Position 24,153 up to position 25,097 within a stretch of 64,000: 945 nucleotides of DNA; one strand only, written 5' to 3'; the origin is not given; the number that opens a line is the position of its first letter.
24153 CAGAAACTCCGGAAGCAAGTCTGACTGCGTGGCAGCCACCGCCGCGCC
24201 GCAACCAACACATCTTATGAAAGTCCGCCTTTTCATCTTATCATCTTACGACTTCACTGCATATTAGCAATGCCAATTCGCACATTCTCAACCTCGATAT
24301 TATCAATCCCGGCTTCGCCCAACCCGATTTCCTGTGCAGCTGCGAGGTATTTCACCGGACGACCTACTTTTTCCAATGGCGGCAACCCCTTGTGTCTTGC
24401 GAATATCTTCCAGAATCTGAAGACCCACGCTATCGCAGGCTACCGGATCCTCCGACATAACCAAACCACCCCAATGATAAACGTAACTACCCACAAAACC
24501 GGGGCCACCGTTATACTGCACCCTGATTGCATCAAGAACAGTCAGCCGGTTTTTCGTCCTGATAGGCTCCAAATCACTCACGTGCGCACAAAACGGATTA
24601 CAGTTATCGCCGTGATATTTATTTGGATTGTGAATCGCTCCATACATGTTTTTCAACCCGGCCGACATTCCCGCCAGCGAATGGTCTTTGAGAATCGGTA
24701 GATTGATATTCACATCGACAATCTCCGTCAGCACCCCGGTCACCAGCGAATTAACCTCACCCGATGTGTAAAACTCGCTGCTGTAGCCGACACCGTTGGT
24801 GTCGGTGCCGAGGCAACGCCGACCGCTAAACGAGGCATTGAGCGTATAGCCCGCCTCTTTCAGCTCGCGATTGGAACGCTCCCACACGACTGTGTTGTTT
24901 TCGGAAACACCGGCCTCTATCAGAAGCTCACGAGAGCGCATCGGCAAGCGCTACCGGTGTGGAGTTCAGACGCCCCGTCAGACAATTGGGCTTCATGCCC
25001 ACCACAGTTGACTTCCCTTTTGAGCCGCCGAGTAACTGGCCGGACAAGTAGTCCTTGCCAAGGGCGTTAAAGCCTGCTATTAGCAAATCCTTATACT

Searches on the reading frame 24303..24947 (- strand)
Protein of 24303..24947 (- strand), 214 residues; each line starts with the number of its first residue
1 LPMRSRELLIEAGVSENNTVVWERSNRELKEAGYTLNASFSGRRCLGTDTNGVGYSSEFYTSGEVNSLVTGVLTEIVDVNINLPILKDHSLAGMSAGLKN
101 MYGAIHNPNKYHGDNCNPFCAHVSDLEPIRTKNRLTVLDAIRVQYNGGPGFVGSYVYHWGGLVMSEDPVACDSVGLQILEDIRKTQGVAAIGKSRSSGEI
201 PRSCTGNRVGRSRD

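Call 105: search_protein_families(library=pfam, proteins=[window:24303-24947:-], max_evalue=0.0001)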
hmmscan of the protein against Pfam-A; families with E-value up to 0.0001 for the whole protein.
window:24303-24947:- (214 aa): 1 family
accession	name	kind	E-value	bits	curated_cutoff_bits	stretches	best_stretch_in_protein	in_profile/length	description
PF04015.17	DUF362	-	4e-18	66.6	24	1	66-176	88-199/200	Domain of unknown function (DUF362)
